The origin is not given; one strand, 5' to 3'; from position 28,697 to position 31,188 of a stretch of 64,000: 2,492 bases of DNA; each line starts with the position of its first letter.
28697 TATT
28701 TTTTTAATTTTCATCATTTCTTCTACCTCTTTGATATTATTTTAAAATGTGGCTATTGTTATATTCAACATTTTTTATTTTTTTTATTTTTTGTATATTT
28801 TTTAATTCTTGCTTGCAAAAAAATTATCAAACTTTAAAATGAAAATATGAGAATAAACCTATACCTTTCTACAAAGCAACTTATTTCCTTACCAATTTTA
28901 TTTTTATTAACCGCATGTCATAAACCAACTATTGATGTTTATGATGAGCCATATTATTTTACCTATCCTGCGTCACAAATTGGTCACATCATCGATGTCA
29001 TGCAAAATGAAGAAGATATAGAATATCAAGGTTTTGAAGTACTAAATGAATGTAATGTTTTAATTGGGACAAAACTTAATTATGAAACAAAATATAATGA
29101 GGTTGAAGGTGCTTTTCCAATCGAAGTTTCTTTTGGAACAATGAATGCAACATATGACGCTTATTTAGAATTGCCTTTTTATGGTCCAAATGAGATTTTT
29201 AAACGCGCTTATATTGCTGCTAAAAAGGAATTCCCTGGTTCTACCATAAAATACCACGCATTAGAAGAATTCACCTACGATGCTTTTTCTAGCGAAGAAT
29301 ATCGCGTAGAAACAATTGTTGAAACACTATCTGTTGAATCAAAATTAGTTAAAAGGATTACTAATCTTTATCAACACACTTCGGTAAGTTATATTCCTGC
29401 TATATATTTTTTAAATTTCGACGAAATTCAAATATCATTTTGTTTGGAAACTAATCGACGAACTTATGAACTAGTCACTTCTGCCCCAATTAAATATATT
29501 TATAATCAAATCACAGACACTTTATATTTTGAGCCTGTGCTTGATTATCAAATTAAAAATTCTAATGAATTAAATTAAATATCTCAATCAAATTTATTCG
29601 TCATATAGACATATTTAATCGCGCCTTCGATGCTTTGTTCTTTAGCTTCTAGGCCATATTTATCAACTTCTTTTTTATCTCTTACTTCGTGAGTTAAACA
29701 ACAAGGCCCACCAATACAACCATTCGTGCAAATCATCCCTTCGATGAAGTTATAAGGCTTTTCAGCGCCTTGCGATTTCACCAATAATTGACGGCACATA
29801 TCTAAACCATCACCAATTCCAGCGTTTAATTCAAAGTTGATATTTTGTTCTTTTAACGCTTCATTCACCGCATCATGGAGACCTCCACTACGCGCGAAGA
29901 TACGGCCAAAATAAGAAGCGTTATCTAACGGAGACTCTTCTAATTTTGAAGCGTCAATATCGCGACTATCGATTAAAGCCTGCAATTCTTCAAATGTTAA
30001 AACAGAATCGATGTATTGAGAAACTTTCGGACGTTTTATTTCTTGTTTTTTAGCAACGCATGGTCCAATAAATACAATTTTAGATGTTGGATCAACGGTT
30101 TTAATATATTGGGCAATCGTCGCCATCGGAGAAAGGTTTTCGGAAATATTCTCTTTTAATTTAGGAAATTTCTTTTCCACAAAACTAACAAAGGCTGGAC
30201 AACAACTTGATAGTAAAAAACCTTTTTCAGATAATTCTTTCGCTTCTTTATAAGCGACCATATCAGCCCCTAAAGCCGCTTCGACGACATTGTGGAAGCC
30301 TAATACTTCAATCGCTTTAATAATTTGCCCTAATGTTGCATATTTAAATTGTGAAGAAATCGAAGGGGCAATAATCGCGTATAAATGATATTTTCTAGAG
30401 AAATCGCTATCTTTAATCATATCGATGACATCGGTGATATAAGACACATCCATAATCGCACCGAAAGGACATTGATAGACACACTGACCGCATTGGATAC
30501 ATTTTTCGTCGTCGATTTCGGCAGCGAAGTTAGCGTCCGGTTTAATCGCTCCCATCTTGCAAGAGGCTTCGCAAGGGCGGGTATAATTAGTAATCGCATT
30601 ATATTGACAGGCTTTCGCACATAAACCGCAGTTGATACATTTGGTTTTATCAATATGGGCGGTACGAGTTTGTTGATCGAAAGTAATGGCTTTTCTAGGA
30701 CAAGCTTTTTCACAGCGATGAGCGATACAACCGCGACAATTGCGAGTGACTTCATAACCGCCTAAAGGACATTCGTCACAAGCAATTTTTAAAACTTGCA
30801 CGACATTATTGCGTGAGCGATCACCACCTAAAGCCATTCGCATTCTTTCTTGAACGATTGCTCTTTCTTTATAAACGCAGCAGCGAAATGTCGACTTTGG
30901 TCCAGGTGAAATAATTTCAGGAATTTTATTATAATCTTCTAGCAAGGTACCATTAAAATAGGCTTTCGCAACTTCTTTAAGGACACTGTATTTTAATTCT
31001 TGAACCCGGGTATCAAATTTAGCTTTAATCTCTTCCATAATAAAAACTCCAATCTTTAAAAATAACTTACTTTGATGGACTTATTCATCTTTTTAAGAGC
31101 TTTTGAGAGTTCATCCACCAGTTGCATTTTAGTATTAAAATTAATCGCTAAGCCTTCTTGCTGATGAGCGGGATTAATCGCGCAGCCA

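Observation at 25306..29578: Accessory island: large secreted gluzincin-like protein flanked by lipoproteins, a candidate effector/immunity or protease/inhibitor system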

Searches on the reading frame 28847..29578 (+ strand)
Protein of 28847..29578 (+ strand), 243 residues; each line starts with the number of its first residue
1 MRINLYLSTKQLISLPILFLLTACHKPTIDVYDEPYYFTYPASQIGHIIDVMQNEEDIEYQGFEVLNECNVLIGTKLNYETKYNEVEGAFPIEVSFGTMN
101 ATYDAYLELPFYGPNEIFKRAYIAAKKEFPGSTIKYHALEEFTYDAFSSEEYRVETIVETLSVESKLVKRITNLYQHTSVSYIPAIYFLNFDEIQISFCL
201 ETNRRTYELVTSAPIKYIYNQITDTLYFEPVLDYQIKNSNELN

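Call 3: search_protein_families(library=pfam, proteins=[window:28847-29578:+], max_evalue=1)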
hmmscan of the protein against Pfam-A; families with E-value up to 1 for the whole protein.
window:28847-29578:+ (243 aa): 0 families

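Call 6: search_protein_families(library=ncbifam, proteins=[window:28847-29578:+], max_evalue=10)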
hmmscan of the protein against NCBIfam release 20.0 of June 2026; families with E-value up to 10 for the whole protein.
window:28847-29578:+ (243 aa): 0 families

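Call 74: search_solved_structures(query=window:28847-29578:+, max_evalue=10)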
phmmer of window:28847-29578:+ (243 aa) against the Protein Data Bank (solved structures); distinct sequences matched with E-value up to 10: 2.
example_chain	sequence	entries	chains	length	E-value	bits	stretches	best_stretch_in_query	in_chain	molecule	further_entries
9eoj_S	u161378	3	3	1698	0.057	16.3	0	197-238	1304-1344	Gamma-tubulin complex component 6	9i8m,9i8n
6tf9_SP1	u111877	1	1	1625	0.26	14.1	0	197-227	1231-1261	Gamma tubulin ring protein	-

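Call 83: search_protein_families(library=padloc, proteins=[window:28847-29578:+], max_evalue=0.1)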
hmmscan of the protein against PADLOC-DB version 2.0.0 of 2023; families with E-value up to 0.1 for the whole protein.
window:28847-29578:+ (243 aa): 0 families

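Call 84: search_protein_families(library=phrogs, proteins=[window:28847-29578:+], max_evalue=0.1)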
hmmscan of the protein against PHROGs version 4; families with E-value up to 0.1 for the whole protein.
window:28847-29578:+ (243 aa): 1 family
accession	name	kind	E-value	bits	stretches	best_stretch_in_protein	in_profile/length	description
phrog_29596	-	unknown function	0.01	16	1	120-216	137-234/358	-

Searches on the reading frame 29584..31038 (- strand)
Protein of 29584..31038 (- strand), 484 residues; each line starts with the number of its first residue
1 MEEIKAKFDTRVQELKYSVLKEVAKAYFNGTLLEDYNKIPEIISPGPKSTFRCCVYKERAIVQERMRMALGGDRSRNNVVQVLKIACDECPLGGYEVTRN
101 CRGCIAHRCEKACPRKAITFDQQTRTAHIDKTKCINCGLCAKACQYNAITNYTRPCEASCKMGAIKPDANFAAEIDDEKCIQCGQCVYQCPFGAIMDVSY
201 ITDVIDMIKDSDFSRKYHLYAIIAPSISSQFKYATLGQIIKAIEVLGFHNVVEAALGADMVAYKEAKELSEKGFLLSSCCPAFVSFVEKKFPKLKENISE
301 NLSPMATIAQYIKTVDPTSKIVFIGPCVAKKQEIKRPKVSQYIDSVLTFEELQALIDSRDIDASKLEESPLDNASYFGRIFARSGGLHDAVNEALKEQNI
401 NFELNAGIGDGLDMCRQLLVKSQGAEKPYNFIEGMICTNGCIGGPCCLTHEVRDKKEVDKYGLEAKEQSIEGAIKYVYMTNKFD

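Call 3: search_protein_families(library=pfam, proteins=[window:29584-31038:-], max_evalue=1)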
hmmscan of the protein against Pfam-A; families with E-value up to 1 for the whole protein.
window:29584-31038:- (484 aa): 17 families
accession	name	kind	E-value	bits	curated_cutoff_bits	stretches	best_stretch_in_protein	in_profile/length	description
PF02906.19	Fe_hyd_lg_C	-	1.6e-61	208.5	22.1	1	218-445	2-245/245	Iron only hydrogenase large subunit, C-terminal domain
PF00037.32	Fer4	-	1.1e-16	60.3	21.1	3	174-195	2-23/24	4Fe-4S binding domain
PF12838.12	Fer4_7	-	1.6e-13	51.3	27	2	100-148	1-52/52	4Fe-4S dicluster domain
PF12837.12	Fer4_6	-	4.5e-12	45.7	25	2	173-195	2-24/24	4Fe-4S binding domain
PF25160.1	LdpA_Fe-S-bd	-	2.1e-10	40.6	27.6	2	153-200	6-48/49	LdpA Fe-S cluster-binding domain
PF13187.11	Fer4_9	-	2.3e-08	34.4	27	2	100-149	1-52/52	4Fe-4S dicluster domain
PF13237.11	Fer4_10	-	2.1e-07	31.2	25.5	2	98-144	6-52/53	4Fe-4S dicluster domain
PF12797.12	Fer4_2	-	2.9e-07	30.4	24.5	2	174-192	4-22/22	4Fe-4S binding domain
PF13484.11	Fer4_16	-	4.4e-05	24.6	30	2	133-192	1-65/66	4Fe-4S double cluster binding domain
PF14697.11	Fer4_21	-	4.9e-05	23.8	35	2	173-194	1-22/59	4Fe-4S dicluster domain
PF13247.11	Fer4_11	-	0.00011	22.8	26.2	2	98-150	7-60/100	4Fe-4S dicluster domain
PF12800.12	Fer4_4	-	0.00012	22.6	24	2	178-193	2-17/17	4Fe-4S binding domain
PF13534.11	Fer4_17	-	0.00033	21.6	22.2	1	133-191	1-57/61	4Fe-4S dicluster domain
PF13183.11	Fer4_8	-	0.00045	21.1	27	2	132-193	3-67/68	4Fe-4S dicluster domain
PF12798.12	Fer4_3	-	0.02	16.1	27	2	180-194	1-15/15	4Fe-4S binding domain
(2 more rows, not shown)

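Call 14: find_related_loci(query=window:29584-31038:-, collection=genome_contigs, flank=10000)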
Query window:29584-31038:- (484 aa) in genome_contigs; peptide patterns used: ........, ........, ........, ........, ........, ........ (x = any residue, [..] = any of these).
390 stretches matched a pattern; 305 encode a relative of the query (tblastn E <= 1e-3); the best 80 are kept; 80 distinct loci.
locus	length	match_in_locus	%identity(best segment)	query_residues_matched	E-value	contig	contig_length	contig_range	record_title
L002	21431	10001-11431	86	2-478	0e+0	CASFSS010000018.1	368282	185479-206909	uncultured bacterium isolate SI.B16.metabat-bins.179 genome assembly, contig: SI.B16.metabat-bins.179.fa_k141_458828, wh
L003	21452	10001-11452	98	1-484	0e+0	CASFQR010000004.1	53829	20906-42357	uncultured bacterium isolate T20_L4_324324_idba_bin.108 genome assembly, contig: T20_L4_324324_idba_bin.108.fa_scaffold_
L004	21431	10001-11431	74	2-477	0e+0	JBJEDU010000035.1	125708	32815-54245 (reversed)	MAG: Bacilli bacterium isolate PUUB51_bin.023 NODE_9_length_125708_cov_8.637478, whole genome shotgun sequence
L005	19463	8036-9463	68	2-477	0e+0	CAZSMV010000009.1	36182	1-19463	MAG TPA_asm: uncultured Staphylococcaceae bacterium isolate binchicken_co323_13 genome assembly, contig: NODE_886_length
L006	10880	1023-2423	69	7-474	0e+0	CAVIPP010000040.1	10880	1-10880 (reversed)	Oscillospiraceae bacterium isolate H07676-L1_cleanbin_000086 genome assembly, contig: Spades_H07676-L1_contig_5123, whol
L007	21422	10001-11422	68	4-477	0e+0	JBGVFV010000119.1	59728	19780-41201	MAG: Candidatus Pelethenecus sp. isolate fecal_MAG_382 fecal_MAG_382_contig_0119, whole genome shotgun sequence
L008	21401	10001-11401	69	8-474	0e+0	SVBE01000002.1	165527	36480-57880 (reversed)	MAG: Erysipelotrichaceae bacterium isolate SIG220 NODE_8_length_165527_cov_10.254578, whole genome shotgun sequence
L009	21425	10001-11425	67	2-476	0e+0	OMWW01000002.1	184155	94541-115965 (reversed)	uncultured Erysipelotrichaceae bacterium isolate RUG042 genome assembly, contig: scaffold_8, whole genome shotgun sequen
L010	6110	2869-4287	67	4-476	0e+0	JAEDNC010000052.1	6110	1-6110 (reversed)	MAG: Bacilli bacterium isolate MAG282 NODE_14508_length_6110_cov_4.990256, whole genome shotgun sequence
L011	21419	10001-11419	66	4-476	0e+0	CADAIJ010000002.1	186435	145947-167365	MAG: uncultured Erysipelotrichaceae bacterium isolate RUG13318 genome assembly, contig: RUG13318_asm_2, whole genome sho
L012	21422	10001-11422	69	4-476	0e+0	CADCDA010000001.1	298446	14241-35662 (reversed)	MAG: uncultured Erysipelotrichaceae bacterium isolate RUG14536 genome assembly, contig: RUG14536_asm_1, whole genome sho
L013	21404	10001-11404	64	8-475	0e+0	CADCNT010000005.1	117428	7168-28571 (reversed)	MAG: uncultured Erysipelotrichaceae bacterium isolate RUG14810 genome assembly, contig: RUG14810_asm_5, whole genome sho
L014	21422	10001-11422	65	4-477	0e+0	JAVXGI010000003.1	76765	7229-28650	MAG: Bacilli bacterium isolate CGS5Y3-bin88 NODE_252_length_76765_cov_19.932812, whole genome shotgun sequence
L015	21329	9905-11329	65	7-475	0e+0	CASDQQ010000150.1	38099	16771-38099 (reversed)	uncultured Eubacteriales bacterium isolate CO.T11.metabat-bins.322 genome assembly, contig: CO.T11.metabat-bins.322.fa_k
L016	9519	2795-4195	63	7-474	0e+0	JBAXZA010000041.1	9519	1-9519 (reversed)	MAG: Eubacteriales bacterium isolate SO_2016_CLC_T1_31 scaffold08466_PH3_Jul14_2016, whole genome shotgun sequence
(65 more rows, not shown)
